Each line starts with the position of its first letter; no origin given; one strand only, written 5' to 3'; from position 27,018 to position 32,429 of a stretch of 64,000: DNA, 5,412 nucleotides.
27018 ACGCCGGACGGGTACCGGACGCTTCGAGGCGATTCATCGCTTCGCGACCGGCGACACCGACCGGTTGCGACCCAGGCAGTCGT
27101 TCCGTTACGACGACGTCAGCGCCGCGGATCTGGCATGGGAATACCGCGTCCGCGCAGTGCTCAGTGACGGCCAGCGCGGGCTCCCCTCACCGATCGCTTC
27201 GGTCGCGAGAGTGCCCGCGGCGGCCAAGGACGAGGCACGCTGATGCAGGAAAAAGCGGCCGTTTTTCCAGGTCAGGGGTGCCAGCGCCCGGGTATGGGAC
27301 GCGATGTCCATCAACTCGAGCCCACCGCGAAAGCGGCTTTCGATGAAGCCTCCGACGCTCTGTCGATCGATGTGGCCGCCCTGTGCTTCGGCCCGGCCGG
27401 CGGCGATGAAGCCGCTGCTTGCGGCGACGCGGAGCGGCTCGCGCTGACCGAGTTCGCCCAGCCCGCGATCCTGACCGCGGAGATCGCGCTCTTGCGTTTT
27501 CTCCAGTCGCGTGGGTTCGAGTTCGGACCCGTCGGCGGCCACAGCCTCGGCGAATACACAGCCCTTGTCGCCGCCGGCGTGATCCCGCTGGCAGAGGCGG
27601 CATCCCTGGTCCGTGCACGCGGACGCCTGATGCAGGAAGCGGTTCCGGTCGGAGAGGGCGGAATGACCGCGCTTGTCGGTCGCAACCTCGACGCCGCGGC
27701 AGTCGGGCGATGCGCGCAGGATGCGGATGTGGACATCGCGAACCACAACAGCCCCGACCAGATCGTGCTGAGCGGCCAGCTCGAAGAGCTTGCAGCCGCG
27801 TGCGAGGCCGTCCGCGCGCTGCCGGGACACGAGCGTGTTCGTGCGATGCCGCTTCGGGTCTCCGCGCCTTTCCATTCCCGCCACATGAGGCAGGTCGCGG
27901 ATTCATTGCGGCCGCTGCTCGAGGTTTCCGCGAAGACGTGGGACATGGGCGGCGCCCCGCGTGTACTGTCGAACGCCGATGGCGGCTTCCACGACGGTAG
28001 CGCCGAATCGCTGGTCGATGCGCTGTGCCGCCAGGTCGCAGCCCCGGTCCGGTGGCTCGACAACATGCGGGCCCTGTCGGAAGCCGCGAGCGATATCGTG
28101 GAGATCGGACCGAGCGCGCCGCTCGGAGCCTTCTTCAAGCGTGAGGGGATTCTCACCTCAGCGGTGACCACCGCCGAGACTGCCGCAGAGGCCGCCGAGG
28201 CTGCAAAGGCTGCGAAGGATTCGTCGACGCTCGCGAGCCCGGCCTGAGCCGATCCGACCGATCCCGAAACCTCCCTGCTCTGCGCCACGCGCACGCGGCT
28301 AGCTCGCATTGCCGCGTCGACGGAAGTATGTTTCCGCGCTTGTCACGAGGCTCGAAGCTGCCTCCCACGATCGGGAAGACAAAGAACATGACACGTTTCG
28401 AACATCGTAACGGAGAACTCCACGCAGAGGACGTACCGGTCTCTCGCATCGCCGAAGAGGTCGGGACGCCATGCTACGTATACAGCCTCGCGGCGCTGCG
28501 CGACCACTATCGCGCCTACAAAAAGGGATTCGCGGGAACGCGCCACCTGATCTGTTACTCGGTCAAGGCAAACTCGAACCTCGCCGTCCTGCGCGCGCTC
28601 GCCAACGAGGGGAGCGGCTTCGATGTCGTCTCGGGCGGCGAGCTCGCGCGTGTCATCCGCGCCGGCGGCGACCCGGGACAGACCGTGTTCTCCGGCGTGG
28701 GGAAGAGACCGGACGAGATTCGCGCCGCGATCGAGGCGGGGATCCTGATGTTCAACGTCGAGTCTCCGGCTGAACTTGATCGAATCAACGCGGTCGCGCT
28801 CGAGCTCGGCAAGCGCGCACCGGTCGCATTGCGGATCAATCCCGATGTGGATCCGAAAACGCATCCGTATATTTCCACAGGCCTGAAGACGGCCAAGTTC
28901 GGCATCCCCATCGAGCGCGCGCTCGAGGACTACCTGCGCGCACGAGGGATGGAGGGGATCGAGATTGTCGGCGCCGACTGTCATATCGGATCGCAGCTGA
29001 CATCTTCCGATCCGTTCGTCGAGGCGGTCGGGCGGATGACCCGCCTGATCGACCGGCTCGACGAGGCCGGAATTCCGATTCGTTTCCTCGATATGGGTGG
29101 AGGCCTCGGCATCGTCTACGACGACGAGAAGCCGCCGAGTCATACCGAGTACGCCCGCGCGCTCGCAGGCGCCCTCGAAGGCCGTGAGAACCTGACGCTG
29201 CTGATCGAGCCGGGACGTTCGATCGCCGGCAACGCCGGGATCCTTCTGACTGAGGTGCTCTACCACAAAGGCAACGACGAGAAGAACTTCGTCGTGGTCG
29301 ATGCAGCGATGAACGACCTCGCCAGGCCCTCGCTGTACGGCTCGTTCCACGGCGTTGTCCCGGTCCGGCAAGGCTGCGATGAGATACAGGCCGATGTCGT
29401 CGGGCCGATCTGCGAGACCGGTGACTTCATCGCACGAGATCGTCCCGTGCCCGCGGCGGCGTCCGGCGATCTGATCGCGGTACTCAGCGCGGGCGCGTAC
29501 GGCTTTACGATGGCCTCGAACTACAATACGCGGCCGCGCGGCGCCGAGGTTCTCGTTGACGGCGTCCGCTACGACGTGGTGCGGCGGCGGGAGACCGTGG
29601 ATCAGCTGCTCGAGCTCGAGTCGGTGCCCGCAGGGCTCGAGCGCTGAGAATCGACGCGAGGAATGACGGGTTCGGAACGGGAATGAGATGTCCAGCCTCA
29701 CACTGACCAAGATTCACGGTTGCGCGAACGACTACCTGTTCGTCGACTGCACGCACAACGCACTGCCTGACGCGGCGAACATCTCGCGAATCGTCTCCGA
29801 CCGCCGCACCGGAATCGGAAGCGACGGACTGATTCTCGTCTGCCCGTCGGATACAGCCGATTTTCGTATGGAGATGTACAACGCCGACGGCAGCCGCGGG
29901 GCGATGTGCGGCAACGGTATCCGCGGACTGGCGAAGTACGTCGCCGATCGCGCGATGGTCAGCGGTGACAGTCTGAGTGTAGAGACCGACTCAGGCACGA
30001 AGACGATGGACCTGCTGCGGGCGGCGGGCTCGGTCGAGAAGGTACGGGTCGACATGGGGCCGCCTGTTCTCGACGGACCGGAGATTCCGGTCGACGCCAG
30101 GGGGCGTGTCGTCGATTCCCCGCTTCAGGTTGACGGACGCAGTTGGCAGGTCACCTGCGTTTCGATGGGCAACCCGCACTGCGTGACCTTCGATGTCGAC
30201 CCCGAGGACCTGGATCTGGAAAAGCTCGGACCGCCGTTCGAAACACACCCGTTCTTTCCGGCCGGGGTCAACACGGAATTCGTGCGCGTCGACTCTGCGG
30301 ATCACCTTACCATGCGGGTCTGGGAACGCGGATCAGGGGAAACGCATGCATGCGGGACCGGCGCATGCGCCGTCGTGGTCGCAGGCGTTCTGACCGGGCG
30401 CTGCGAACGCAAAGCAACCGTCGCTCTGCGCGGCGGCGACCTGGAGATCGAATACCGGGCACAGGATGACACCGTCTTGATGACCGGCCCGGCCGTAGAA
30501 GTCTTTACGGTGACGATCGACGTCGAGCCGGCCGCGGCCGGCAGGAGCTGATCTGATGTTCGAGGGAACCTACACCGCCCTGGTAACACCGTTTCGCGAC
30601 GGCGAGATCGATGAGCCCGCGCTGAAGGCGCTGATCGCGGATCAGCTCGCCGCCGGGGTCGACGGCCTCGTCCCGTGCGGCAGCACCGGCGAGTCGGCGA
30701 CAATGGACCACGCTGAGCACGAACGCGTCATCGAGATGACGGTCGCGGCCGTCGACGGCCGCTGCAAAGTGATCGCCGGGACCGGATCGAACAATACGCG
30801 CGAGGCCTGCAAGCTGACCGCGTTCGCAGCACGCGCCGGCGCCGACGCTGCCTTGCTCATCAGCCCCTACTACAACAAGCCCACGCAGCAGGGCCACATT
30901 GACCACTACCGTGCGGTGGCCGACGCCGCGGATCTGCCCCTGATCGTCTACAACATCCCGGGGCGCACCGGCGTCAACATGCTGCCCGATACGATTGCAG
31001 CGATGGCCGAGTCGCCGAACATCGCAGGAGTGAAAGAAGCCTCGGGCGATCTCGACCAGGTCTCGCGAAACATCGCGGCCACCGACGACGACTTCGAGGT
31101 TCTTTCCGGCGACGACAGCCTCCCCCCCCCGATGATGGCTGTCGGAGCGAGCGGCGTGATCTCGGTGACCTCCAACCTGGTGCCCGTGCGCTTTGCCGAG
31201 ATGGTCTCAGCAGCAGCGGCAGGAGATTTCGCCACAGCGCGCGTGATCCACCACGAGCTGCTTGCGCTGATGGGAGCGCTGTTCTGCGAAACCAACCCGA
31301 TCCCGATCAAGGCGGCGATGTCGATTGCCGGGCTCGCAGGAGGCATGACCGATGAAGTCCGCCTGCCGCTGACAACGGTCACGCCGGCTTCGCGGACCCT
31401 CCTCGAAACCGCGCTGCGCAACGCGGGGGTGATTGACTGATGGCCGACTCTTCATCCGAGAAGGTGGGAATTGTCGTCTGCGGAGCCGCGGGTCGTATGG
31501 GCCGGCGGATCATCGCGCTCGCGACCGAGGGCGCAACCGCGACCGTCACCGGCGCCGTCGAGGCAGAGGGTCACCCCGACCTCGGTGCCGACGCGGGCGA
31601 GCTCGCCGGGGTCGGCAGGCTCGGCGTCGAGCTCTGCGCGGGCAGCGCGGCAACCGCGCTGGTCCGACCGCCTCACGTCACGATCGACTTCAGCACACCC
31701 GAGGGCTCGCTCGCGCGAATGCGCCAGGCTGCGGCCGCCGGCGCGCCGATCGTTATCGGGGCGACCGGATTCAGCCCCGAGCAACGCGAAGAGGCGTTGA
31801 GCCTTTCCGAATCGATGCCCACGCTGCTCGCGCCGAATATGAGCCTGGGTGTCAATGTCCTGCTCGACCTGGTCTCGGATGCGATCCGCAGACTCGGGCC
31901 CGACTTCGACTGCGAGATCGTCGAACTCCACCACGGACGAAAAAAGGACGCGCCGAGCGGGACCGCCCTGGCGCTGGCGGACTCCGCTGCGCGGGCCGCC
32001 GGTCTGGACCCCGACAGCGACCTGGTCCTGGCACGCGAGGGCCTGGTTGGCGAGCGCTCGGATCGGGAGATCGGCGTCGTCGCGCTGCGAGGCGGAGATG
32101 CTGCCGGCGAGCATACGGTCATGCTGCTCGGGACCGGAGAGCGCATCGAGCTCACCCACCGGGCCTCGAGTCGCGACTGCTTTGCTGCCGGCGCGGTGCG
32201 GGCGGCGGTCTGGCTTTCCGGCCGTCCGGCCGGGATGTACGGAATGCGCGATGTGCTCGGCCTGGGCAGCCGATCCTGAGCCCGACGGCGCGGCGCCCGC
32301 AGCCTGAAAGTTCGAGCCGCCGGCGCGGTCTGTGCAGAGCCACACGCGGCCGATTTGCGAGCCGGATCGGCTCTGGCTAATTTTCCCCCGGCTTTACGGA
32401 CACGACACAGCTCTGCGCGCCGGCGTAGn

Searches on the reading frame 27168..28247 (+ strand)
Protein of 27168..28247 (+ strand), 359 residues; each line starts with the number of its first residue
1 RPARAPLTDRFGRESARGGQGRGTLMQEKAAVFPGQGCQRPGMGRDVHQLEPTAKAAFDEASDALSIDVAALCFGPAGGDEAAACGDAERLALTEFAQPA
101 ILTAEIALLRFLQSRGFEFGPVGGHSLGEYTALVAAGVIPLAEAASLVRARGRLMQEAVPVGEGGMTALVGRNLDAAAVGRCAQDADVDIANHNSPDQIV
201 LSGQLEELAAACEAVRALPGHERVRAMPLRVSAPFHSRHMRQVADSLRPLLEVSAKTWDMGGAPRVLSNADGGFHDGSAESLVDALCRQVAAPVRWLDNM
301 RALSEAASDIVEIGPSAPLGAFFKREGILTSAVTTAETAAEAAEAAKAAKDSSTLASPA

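Call 18: search_protein_families(library=pfam, proteins=[window:27168-28247:+])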
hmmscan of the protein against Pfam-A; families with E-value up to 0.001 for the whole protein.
window:27168-28247:+ (359 aa): 1 family
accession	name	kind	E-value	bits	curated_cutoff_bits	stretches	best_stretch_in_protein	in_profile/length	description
PF00698.26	Acyl_transf_1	-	9.4e-32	111.2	32.7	1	32-250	3-205/319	Acyl transferase domain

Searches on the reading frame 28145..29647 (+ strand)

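Call 18: search_protein_families(library=pfam, proteins=[window:28145-29647:+])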
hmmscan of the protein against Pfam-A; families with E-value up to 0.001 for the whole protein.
window:28145-29647:+ (500 aa): 3 families
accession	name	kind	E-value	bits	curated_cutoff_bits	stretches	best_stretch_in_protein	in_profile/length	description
PF02784.22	Orn_Arg_deC_N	-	1.3e-64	218.4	23.4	1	116-361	2-246/247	Pyridoxal-dependent decarboxylase, pyridoxal binding domain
PF00278.28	Orn_DAP_Arg_deC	-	5.3e-27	94.4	23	1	110-450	1-95/95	Pyridoxal-dependent decarboxylase, C-terminal sheet domain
PF01168.26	Ala_racemase_N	-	4.5e-09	36.8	24.1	1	114-325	2-201/220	Alanine racemase, N-terminal domain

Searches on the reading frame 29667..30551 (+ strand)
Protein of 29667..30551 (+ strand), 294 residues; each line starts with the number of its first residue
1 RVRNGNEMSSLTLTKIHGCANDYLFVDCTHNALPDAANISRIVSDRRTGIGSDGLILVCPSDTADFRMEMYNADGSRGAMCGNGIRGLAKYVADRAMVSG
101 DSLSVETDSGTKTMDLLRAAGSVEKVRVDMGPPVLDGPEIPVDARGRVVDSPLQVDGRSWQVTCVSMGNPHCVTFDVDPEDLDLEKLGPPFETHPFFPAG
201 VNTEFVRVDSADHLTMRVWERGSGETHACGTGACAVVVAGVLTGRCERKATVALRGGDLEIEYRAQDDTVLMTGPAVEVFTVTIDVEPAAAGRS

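Call 18: search_protein_families(library=pfam, proteins=[window:29667-30551:+])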
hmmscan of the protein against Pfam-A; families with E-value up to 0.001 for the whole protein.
window:29667-30551:+ (294 aa): 1 family
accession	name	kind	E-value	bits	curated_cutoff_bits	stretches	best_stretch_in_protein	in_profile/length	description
PF01678.24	DAP_epimerase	-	2.2e-59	199.3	34.7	2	164-277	2-119/121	Diaminopimelate epimerase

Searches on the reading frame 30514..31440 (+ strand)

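Call 18: search_protein_families(library=pfam, proteins=[window:30514-31440:+])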
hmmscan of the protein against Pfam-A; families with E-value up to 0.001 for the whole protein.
window:30514-31440:+ (308 aa): 1 family
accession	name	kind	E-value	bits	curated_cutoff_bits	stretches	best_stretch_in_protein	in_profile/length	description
PF00701.28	DHDPS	-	3.9e-99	331.5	22.1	1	16-302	2-287/289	Dihydrodipicolinate synthetase family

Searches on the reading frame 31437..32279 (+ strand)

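Call 18: search_protein_families(library=pfam, proteins=[window:31437-32279:+])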
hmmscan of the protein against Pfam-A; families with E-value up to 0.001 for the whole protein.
window:31437-32279:+ (280 aa): 2 families
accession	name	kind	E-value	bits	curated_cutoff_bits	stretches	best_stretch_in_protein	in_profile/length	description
PF05173.19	DapB_C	-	5.7e-41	139.8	27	1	138-274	1-121/121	Dihydrodipicolinate reductase, C-terminus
PF01113.26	DapB_N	-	1.6e-28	99.7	25.6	1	11-135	2-124/124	Dihydrodipicolinate reductase, N-terminus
